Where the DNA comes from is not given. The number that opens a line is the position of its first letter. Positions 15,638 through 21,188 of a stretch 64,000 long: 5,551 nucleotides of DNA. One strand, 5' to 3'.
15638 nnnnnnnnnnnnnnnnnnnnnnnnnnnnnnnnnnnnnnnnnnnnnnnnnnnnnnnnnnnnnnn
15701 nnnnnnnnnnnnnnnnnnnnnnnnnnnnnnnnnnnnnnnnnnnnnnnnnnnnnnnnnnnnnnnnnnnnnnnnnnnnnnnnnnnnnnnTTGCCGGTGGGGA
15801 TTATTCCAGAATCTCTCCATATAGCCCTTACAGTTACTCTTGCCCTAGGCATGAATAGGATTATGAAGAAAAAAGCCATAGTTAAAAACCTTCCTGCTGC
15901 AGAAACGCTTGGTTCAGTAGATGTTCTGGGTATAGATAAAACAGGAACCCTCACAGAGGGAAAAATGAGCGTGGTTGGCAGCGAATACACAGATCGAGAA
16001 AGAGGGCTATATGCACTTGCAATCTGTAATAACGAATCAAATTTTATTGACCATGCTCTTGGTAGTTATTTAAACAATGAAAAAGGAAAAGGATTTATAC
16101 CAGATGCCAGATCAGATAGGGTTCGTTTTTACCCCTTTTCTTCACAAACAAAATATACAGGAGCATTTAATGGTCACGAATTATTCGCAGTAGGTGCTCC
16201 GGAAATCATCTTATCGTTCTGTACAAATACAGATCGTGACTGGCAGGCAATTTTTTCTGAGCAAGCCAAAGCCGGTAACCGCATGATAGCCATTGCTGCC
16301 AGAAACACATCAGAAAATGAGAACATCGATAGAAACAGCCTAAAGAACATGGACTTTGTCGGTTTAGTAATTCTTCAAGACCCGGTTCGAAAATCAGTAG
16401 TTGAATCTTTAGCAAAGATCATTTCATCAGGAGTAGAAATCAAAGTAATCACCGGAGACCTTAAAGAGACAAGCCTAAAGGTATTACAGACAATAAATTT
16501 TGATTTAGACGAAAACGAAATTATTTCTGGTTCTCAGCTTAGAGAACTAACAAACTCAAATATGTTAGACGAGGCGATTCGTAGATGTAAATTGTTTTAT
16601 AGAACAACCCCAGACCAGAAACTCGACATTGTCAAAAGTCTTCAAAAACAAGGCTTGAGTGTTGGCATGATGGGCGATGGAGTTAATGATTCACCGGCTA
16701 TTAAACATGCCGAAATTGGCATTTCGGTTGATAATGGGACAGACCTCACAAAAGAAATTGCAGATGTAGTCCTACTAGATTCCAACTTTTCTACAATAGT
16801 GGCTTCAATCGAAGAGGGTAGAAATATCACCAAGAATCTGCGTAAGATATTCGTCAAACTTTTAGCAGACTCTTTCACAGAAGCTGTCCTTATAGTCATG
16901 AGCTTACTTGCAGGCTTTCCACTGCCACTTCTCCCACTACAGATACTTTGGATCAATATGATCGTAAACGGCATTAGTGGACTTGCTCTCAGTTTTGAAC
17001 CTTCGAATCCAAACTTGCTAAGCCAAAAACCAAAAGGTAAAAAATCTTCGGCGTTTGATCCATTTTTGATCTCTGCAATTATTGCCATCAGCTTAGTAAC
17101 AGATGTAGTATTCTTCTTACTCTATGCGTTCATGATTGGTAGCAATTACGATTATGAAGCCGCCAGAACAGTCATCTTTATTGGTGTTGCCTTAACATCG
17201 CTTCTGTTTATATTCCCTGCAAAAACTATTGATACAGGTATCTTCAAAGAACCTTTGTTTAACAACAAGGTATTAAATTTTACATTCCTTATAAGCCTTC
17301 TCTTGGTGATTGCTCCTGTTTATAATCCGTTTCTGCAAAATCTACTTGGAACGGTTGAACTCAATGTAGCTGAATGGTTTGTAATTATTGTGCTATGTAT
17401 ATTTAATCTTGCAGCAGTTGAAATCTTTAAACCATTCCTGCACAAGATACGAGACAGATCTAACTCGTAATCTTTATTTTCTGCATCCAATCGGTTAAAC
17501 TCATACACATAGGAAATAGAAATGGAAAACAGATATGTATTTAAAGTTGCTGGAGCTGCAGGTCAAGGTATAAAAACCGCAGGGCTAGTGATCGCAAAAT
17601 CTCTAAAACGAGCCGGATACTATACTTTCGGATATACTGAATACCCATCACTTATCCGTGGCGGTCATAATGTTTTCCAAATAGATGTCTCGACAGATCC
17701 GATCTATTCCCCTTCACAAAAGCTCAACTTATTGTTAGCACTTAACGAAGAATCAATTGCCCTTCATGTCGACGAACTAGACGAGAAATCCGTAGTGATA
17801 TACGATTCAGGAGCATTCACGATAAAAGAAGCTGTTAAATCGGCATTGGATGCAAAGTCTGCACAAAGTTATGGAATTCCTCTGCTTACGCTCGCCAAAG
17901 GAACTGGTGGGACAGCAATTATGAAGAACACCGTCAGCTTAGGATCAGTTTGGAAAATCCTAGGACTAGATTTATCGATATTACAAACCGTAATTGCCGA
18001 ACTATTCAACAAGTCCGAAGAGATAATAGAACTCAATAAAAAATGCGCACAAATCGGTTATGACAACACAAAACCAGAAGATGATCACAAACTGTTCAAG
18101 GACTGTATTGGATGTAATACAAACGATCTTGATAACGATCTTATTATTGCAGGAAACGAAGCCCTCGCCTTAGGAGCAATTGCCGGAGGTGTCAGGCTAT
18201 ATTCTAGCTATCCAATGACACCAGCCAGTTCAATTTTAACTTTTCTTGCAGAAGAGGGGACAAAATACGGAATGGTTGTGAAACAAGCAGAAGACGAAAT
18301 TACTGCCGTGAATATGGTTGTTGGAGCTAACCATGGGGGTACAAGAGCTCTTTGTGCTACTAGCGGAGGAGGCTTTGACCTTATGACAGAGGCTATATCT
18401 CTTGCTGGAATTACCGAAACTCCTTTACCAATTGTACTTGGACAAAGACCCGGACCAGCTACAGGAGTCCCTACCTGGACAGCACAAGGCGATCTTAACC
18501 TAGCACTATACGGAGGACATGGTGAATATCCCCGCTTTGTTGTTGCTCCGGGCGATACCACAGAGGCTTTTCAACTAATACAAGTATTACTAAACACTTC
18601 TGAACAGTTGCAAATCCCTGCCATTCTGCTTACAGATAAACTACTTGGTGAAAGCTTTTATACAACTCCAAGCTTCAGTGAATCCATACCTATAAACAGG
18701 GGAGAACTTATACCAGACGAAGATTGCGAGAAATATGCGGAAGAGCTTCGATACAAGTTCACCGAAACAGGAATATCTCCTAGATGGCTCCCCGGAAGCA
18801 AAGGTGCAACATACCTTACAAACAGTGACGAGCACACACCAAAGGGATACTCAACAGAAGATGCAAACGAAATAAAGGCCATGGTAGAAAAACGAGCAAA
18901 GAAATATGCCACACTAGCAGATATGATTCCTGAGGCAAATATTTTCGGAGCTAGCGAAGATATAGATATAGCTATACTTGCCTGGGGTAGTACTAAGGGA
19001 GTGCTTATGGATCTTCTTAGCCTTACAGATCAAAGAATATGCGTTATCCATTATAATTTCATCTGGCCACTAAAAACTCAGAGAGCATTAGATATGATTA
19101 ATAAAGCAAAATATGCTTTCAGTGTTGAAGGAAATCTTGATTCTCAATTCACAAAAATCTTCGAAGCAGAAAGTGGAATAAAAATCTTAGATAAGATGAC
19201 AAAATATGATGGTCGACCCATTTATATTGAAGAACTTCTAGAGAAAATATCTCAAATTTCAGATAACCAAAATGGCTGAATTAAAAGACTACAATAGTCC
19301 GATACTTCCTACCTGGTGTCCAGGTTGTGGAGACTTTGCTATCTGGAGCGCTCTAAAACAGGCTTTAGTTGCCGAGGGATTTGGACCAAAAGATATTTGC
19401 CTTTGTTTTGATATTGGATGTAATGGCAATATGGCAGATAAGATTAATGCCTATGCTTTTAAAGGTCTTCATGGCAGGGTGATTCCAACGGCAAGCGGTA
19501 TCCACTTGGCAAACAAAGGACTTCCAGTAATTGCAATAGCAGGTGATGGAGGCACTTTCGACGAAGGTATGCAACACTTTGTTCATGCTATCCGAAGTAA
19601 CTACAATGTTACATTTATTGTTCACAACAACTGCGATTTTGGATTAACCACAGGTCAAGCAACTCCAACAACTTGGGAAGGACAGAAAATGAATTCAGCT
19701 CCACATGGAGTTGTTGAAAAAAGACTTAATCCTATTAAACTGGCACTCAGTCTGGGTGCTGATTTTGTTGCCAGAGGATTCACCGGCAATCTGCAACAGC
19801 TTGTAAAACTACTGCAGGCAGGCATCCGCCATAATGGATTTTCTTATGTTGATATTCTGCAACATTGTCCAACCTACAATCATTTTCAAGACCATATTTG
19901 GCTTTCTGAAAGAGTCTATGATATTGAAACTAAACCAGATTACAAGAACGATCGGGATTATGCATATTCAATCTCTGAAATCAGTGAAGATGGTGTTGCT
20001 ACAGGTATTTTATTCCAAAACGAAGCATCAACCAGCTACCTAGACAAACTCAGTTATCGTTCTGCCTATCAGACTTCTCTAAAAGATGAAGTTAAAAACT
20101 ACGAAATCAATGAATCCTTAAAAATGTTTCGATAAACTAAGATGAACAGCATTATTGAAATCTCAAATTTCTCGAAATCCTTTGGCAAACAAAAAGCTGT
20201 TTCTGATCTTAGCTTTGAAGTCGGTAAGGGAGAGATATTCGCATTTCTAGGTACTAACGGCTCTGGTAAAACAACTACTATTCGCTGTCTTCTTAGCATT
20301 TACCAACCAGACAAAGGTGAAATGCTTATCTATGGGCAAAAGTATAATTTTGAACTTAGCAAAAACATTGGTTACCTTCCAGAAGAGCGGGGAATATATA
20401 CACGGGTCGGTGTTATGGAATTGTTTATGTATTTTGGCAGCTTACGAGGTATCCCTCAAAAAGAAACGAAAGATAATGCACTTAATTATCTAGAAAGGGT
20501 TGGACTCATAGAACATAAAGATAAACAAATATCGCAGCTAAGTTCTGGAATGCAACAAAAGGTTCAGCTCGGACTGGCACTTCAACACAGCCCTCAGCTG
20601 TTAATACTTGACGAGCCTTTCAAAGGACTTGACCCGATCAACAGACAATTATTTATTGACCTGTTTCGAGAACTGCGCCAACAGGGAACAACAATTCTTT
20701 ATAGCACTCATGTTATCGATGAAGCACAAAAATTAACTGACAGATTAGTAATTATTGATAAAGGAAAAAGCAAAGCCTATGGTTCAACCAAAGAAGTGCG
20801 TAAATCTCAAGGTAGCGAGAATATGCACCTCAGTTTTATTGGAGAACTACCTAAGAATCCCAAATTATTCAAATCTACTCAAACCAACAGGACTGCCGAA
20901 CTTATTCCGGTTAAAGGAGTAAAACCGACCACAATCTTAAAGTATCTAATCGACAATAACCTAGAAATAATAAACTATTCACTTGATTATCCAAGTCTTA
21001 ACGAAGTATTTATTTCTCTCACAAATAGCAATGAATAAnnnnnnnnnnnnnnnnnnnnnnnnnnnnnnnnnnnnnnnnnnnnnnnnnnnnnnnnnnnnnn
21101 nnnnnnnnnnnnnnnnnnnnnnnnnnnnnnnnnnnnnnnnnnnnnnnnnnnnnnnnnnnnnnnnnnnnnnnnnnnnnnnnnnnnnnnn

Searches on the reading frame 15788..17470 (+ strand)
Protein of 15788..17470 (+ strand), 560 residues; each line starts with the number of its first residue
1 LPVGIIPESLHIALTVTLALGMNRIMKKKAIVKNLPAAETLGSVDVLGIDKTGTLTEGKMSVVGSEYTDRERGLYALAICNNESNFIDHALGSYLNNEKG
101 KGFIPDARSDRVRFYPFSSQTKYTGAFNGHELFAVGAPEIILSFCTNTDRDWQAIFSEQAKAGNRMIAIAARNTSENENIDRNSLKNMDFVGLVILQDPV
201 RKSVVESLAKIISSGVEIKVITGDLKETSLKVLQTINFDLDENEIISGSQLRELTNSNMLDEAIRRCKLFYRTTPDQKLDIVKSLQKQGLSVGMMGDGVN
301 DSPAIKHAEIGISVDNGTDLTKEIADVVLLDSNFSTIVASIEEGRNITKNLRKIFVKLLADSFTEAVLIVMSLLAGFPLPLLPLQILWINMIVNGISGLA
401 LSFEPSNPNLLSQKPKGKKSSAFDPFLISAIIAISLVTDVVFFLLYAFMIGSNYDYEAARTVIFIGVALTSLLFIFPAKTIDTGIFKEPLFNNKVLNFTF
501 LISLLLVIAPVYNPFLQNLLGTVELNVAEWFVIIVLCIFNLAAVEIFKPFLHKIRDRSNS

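Call 8: search_protein_families(library=pfam, proteins=[window:15788-17470:+], max_evalue=0.01)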
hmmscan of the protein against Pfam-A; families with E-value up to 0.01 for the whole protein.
window:15788-17470:+ (560 aa): 4 families
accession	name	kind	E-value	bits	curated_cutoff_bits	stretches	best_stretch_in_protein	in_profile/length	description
PF00689.26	Cation_ATPase_C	-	1e-35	123.6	27.3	1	378-549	1-174/175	Cation transporting ATPase, C-terminus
PF00702.32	Hydrolase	-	1.5e-10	42.2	26.4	1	45-308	2-190/191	haloacid dehalogenase-like hydrolase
PF08282.18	Hydrolase_3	-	9.7e-06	25.9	20.9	1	291-335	205-249/255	haloacid dehalogenase-like hydrolase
PF20781.2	TssR_C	-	0.0042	17.7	25.7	1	172-262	25-98/141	TssR C-terminal domain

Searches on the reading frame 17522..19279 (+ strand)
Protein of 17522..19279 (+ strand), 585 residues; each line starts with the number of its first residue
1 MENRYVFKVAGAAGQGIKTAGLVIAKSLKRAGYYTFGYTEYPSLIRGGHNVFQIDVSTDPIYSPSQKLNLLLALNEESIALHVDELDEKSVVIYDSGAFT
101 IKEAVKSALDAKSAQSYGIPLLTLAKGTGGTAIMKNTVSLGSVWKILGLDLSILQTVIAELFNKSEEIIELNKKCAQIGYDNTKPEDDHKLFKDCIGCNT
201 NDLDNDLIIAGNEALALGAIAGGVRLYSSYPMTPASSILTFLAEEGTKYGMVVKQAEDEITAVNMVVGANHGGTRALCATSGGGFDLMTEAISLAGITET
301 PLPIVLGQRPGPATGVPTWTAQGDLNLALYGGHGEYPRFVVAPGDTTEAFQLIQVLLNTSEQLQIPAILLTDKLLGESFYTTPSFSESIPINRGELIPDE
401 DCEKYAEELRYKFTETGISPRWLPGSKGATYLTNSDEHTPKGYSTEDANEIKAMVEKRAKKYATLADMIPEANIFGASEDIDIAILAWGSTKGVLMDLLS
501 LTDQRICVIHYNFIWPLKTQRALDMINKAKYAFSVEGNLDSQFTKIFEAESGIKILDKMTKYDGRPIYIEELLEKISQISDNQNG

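Call 8: search_protein_families(library=pfam, proteins=[window:17522-19279:+], max_evalue=0.01)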
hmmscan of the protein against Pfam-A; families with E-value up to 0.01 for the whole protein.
window:17522-19279:+ (585 aa): 2 families
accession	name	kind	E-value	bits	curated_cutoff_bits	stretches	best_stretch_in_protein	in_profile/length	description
PF01855.24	POR_N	-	9.6e-46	156.8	27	1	218-456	2-230/231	Pyruvate flavodoxin/ferredoxin oxidoreductase, thiamine diP-bdg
PF01558.24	POR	-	1e-34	120.6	27.4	1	13-181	1-173/173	Pyruvate ferredoxin/flavodoxin oxidoreductase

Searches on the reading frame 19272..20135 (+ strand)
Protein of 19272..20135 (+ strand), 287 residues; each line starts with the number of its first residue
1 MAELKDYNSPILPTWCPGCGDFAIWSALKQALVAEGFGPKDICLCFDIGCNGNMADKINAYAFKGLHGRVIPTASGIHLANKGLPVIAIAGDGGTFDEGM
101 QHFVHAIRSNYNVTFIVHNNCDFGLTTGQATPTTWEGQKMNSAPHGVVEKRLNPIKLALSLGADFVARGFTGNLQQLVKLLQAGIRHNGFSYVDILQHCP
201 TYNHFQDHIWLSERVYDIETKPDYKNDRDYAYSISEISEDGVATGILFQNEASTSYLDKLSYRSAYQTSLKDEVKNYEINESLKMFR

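Call 8: search_protein_families(library=pfam, proteins=[window:19272-20135:+], max_evalue=0.01)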
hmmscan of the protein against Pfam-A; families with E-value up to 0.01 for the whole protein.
window:19272-20135:+ (287 aa): 2 families
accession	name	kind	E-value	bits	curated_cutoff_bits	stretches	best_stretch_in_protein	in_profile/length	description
PF02775.26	TPP_enzyme_C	-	1.1e-25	90.6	21.9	1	60-195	23-151/151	Thiamine pyrophosphate enzyme, C-terminal TPP binding domain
PF12367.13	PFO_beta_C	-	7.1e-09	36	24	1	199-261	1-62/66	Pyruvate ferredoxin oxidoreductase beta subunit C terminal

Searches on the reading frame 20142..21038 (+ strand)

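Call 8: search_protein_families(library=pfam, proteins=[window:20142-21038:+], max_evalue=0.01)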
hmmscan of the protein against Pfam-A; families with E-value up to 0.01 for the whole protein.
window:20142-21038:+ (298 aa): 6 families
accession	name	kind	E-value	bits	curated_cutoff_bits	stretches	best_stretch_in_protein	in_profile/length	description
PF00005.33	ABC_tran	-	1.9e-28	100.2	25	1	21-160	2-136/137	ABC transporter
PF13304.12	AAA_21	-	1.3e-13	52.2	27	1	130-190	235-298/304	AAA domain, putative AbiEii toxin, Type IV TA system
PF13732.12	DrrA1-3_C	-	1.2e-08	35.9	27.4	1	214-293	1-80/81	ATP-binding protein DrrA1-3-like, C-terminal domain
PF13401.12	AAA_22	-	0.00045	21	27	0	32-180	7-64/130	AAA domain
PF13476.12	AAA_23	-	0.0026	18.8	27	1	5-51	2-40/201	AAA domain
PF13558.12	SbcC_Walker_B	-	0.0065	17.1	27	0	148-176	61-89/90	SbcC/RAD50-like, Walker B motif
